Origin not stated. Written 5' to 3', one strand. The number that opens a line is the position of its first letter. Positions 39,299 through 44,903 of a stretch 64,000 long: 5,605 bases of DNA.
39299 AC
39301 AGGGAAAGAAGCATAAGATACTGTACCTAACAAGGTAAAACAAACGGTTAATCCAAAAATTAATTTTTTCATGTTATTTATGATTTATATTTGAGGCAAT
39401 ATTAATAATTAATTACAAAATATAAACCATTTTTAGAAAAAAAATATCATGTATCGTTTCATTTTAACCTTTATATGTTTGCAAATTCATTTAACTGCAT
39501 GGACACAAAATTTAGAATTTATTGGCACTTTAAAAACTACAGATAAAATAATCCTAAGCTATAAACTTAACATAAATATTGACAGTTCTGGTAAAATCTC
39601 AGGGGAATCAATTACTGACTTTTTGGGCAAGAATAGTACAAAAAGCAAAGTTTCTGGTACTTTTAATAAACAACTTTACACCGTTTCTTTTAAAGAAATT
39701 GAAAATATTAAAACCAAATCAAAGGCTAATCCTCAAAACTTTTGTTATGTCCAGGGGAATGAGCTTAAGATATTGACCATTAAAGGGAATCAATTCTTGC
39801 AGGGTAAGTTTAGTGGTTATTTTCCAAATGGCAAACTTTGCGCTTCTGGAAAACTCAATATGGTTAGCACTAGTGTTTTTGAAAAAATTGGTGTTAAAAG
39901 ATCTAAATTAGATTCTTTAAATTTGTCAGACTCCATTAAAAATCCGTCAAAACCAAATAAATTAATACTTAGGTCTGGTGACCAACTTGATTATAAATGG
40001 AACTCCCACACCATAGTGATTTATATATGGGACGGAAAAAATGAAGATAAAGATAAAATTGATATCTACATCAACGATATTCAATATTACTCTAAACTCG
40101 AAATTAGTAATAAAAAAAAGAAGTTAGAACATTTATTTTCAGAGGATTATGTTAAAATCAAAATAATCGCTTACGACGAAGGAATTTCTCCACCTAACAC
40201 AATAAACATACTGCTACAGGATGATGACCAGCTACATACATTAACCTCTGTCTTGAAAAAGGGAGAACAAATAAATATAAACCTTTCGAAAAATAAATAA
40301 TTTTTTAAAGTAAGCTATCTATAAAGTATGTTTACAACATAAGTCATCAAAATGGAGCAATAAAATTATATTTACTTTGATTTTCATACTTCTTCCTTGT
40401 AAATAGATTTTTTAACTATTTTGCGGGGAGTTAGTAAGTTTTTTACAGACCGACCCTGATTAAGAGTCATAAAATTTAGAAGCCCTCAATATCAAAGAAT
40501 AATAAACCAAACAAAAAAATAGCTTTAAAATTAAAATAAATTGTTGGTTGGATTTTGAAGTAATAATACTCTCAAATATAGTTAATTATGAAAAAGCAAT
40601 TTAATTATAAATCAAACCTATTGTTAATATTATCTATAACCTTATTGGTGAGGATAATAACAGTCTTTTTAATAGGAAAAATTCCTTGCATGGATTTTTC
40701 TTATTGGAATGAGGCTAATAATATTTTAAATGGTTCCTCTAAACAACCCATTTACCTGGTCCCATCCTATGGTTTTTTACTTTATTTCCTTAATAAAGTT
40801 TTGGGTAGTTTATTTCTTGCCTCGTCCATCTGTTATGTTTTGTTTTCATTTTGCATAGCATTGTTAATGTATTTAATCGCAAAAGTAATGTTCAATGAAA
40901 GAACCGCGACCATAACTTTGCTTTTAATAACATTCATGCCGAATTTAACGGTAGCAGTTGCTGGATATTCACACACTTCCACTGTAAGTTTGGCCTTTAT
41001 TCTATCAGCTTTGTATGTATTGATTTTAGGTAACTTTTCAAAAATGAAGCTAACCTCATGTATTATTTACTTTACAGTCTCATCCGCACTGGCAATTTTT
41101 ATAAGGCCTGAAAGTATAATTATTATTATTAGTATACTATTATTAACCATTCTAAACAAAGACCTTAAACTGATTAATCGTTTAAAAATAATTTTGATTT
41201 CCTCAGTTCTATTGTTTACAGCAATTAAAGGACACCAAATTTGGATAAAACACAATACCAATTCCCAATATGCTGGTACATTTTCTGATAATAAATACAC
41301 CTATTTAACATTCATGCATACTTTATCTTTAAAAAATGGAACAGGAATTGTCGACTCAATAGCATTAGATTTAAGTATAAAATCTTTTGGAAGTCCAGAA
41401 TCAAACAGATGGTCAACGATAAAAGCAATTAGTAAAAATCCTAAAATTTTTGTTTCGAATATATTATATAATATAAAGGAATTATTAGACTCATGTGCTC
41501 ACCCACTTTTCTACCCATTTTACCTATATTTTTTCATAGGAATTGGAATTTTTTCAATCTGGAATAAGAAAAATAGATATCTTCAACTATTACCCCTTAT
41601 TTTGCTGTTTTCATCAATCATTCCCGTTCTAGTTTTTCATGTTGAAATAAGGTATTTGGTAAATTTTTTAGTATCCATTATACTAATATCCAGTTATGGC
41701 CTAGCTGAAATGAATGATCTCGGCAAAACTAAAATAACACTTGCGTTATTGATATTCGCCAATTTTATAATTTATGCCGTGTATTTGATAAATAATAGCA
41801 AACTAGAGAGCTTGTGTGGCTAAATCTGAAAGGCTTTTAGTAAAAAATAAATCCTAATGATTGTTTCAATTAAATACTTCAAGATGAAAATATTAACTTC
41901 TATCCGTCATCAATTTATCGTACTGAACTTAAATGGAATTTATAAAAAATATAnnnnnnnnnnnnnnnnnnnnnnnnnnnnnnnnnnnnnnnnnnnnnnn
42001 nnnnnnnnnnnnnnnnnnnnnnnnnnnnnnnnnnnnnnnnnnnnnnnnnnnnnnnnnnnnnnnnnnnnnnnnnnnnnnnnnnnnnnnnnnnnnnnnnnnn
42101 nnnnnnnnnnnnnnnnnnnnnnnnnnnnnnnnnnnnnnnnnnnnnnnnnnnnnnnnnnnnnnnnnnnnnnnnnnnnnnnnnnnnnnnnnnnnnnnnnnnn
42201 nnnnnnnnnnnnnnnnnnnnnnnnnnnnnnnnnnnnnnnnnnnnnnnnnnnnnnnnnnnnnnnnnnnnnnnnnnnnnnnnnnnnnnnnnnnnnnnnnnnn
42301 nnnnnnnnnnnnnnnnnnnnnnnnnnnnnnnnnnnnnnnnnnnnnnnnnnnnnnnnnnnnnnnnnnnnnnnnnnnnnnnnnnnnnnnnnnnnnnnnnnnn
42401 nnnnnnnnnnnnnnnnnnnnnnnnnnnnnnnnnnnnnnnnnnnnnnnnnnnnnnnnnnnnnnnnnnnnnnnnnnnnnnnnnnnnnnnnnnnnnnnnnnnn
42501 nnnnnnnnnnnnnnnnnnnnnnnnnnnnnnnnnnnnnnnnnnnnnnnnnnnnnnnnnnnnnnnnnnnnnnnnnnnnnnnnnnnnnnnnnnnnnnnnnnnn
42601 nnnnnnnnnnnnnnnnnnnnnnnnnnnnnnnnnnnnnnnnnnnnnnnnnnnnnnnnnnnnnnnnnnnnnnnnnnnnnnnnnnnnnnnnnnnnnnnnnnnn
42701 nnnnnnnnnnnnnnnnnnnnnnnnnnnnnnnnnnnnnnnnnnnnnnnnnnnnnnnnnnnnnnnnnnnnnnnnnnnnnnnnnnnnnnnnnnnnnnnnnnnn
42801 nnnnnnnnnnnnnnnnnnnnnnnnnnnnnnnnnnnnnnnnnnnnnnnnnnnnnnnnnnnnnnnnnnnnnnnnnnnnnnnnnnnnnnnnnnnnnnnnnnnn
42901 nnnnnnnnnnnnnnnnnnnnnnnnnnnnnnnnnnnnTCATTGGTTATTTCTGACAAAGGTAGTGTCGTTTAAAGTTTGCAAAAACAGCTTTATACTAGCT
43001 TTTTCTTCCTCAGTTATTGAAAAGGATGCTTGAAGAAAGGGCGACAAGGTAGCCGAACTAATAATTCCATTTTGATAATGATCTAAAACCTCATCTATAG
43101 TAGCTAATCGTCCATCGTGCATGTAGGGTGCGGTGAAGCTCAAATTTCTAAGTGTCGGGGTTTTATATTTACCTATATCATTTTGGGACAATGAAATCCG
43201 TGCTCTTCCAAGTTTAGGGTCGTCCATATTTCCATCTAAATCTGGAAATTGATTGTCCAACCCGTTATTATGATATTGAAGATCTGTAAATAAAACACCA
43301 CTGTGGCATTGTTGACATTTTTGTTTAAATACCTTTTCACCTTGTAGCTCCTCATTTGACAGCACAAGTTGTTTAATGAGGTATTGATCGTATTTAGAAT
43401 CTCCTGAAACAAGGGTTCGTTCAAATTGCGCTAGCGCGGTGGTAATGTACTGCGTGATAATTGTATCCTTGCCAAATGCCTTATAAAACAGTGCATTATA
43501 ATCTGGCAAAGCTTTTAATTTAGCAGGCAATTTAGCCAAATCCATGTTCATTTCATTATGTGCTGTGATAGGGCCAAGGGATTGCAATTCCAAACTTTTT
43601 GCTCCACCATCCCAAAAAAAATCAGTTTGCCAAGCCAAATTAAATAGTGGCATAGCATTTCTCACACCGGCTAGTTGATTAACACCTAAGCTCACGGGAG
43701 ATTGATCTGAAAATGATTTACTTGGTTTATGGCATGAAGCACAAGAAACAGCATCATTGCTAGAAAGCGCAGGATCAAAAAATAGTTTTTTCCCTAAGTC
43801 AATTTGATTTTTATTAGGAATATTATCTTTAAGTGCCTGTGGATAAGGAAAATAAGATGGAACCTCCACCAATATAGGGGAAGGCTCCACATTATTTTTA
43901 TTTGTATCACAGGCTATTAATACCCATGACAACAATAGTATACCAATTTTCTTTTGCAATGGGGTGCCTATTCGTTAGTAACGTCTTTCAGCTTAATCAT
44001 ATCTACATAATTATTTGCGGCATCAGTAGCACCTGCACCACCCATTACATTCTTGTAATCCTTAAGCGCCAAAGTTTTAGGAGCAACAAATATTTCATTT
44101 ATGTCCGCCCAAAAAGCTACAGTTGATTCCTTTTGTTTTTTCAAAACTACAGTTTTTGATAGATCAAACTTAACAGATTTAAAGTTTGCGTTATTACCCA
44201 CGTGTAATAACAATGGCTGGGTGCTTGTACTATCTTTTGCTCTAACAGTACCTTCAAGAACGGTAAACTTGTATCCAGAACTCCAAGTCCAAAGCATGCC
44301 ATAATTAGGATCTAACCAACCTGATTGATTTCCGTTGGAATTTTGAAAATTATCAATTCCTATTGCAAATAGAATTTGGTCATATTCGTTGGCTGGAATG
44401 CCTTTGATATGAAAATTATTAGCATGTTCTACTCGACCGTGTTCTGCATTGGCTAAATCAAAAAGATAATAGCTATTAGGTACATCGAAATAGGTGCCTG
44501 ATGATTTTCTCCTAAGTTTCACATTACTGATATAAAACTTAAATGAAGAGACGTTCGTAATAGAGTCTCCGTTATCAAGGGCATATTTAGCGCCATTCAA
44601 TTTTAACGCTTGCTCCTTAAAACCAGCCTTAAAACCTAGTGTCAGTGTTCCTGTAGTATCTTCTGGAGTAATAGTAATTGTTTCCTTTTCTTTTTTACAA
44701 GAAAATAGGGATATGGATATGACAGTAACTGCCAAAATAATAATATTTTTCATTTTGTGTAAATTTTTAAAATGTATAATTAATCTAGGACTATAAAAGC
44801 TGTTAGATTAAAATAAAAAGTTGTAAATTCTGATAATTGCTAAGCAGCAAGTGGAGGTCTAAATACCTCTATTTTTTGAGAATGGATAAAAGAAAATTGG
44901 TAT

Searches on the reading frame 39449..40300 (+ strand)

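Call 19: search_protein_families(library=pfam, proteins=[window:39449-40300:+], max_evalue=0.01)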
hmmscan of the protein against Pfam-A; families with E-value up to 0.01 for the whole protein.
window:39449-40300:+ (283 aa): 1 family
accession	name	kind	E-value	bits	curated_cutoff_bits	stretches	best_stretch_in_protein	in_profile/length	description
PF04009.17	DUF356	-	0.0095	16.6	29.9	0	198-236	6-44/106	Protein of unknown function (DUF356)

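Call 41: search_protein_families(library=pfam, proteins=[window:39449-40300:+], max_evalue=5)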
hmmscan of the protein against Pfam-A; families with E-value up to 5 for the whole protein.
window:39449-40300:+ (283 aa): 2 families
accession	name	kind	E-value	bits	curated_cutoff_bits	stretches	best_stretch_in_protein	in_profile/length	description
PF04009.17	DUF356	-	0.0095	16.6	29.9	1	198-236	6-44/106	Protein of unknown function (DUF356)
PF19008.5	DUF5737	-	0.01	16.5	27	1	181-223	20-62/99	Family of unknown function (DUF5737)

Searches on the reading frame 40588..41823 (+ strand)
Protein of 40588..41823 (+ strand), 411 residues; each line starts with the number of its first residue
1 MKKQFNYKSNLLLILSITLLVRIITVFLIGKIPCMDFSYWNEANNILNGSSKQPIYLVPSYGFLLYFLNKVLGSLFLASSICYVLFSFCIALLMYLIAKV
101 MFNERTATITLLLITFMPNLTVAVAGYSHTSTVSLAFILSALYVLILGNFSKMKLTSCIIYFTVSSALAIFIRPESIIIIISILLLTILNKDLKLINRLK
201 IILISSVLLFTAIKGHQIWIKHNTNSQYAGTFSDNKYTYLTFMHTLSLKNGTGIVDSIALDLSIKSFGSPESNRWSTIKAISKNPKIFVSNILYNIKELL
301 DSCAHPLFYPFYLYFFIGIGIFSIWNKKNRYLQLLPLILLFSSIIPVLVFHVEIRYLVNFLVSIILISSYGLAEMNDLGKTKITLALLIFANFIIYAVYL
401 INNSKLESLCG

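Call 19: search_protein_families(library=pfam, proteins=[window:40588-41823:+], max_evalue=0.01)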
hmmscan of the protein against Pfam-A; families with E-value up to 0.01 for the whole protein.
window:40588-41823:+ (411 aa): 1 family
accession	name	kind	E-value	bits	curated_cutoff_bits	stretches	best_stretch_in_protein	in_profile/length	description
PF13231.12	PMT_2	-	9.6e-07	29.6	26.1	1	59-219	4-160/160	Dolichyl-phosphate-mannose-protein mannosyltransferase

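Call 22: find_homologous_proteins(query=window:40588-41823:+, max_evalue=1e-10)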
Query window:40588-41823:+ (411 aa): 15 proteins with E <= 1e-10 among 8000 candidates.
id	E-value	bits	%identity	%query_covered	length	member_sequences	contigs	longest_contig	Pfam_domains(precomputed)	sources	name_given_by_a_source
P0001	3.0e-253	858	100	100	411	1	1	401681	PF13231.13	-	-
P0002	1.5e-124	434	53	100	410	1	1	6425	PF13231.13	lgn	-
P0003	3.0e-107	377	49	97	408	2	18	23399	-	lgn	-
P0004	4.2e-105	370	47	97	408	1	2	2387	-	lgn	-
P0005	8.2e-93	330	44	99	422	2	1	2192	PF19830.5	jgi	jgi:hypothetical protein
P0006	1.8e-91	325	42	100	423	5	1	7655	PF13231.13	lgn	-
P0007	1.0e-89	319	41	99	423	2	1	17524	PF19830.5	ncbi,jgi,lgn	-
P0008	4.0e-85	304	40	100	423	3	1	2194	-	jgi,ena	jgi:4-amino-4-deoxy-L-arabinose transferase-like glycosyltransferase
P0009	1.3e-68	250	41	97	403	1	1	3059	PF13231.13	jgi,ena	jgi:4-amino-4-deoxy-L-arabinose transferase-like glycosyltransferase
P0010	3.1e-63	232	39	95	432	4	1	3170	-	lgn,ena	-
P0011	6.0e-57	212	36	99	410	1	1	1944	-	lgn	-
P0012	6.5e-51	192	35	89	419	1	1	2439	-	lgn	-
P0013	1.1e-48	184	44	67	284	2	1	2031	-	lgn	-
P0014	4.3e-43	166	31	86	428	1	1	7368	-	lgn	-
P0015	7.8e-34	136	32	97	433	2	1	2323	-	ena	-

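Call 24: find_encoding_contigs(protein=P0002, flank=10000, max_places=4)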
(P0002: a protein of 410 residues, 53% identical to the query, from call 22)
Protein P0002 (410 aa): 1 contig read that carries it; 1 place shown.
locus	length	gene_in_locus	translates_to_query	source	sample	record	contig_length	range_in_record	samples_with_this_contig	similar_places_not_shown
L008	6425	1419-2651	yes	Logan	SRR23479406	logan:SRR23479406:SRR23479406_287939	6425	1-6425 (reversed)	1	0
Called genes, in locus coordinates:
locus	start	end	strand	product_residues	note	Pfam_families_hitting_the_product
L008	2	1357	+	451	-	?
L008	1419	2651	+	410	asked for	PF13231:PMT_2 (weak)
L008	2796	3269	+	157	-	PF13404:HTH_AsnC-type, PF13412:HTH_24, PF01047:MarR (faint), PF01037:AsnC_trans_reg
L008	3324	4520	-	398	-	-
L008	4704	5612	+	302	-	PF05343:Peptidase_M42, PF01546:Peptidase_M20 (faint)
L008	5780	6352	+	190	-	PF00406:ADK, PF13238:AAA_18, PF13671:AAA_33, PF13207:AAA_17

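Call 25: find_encoding_contigs(protein=P0003, flank=10000, max_places=6)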
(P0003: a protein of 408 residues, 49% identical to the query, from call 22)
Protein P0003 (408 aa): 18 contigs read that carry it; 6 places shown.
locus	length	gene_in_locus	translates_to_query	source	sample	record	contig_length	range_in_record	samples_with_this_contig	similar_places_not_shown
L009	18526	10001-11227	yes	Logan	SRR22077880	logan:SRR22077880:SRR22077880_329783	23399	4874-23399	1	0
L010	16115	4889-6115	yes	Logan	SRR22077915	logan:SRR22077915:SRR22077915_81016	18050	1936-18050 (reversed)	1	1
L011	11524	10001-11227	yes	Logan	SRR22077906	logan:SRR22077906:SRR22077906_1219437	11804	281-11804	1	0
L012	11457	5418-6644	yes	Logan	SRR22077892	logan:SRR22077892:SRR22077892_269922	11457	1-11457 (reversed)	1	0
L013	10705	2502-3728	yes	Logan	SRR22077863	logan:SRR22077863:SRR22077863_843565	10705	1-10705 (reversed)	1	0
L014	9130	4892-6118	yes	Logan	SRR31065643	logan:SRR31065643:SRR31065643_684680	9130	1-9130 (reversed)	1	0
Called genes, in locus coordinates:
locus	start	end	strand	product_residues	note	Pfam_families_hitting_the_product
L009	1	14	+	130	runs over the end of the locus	PF00072:Response_reg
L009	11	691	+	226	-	-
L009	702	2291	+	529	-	PF00072:Response_reg, PF00512:HisKA, PF02518:HATPase_c, PF00072:Response_reg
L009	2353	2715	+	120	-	PF01627:Hpt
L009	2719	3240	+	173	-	PF00072:Response_reg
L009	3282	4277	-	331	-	PF01699:Na_Ca_ex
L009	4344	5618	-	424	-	PF03600:CitMHS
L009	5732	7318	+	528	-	PF00209:SNF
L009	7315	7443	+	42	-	-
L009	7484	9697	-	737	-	PF07715:Plug, PF00593:TonB_dep_Rec_b-barrel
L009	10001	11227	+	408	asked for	-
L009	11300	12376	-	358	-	PF13439:Glyco_transf_4, PF13579:Glyco_trans_4_4, PF00534:Glycos_transf_1, PF13692:Glyco_trans_1_4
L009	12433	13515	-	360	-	-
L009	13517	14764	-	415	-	-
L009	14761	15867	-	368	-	PF01041:DegT_DnrJ_EryC1, PF00155:Aminotran_1_2 (faint)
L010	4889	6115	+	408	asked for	-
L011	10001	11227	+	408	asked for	-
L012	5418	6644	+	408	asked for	-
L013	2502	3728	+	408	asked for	-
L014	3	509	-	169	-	?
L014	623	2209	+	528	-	PF00209:SNF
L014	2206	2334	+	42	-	-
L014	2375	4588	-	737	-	PF07715:Plug, PF00593:TonB_dep_Rec_b-barrel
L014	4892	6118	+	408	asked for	-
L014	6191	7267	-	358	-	PF13439:Glyco_transf_4, PF13579:Glyco_trans_4_4, PF00534:Glycos_transf_1, PF13692:Glyco_trans_1_4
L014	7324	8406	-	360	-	-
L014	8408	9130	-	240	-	?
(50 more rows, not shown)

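Call 61: find_encoding_contigs(protein=window:40588-41823:+, flank=10000, max_places=10)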
Protein window:40588-41823:+ (411 aa): 1 contig read that carries it; 1 place shown.
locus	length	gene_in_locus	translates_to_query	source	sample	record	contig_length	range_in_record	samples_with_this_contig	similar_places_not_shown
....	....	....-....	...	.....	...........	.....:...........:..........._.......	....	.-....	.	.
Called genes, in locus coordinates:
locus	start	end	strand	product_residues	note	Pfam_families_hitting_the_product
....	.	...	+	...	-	?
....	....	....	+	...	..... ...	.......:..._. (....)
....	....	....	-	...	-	-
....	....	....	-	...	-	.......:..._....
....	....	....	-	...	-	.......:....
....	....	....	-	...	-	-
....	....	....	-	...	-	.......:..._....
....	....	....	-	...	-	?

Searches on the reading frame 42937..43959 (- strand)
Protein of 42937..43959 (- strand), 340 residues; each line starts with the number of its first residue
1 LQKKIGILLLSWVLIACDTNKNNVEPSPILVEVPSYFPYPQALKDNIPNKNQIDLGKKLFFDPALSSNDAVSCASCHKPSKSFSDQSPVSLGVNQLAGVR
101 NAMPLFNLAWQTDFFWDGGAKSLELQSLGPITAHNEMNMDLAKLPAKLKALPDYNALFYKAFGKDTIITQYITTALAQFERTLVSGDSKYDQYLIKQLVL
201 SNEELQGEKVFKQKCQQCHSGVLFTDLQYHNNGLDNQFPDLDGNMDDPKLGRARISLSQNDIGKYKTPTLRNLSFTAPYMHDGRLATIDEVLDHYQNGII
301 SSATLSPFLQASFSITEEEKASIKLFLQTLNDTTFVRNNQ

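Call 21: search_protein_families(library=pfam, proteins=[window:42937-43959:-], max_evalue=0.001)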
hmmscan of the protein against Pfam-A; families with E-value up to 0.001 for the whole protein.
window:42937-43959:- (340 aa): 5 families
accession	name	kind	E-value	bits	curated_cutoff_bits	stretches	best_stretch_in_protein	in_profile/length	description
PF03150.19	CCP_MauG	-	2.6e-56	190.8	25.6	1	51-195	2-145/149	Di-haem cytochrome c peroxidase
PF13442.11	Cytochrome_CBB3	-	2.7e-05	24.8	27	0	205-223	4-23/68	Cytochrome C oxidase, cbb3-type, subunit III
PF00034.26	Cytochrom_C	-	6.5e-05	24.6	21.3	0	207-256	4-45/90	Cytochrome c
PF14495.11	Cytochrom_C550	-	0.00011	22.4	27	0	198-221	19-43/136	Cytochrome c-550 domain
PF14522.11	Cytochrome_C7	-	0.00082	19.6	24.8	0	212-224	13-24/67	Cytochrome c7 and related cytochrome c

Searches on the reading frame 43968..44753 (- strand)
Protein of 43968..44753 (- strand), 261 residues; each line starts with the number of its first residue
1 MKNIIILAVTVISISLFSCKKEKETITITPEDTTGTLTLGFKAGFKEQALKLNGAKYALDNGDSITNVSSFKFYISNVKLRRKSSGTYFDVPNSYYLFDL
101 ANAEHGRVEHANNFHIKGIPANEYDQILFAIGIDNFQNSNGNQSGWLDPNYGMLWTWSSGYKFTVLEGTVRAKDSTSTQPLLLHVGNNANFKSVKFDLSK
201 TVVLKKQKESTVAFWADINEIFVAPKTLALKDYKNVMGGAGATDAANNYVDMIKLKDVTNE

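Call 21: search_protein_families(library=pfam, proteins=[window:43968-44753:-], max_evalue=0.001)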
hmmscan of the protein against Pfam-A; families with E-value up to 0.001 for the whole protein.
window:43968-44753:- (261 aa): 1 family
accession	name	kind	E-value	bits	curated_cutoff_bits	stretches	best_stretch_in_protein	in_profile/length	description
PF20243.3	MbnP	-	2.5e-39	135.6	27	1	34-233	1-184/189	MbnP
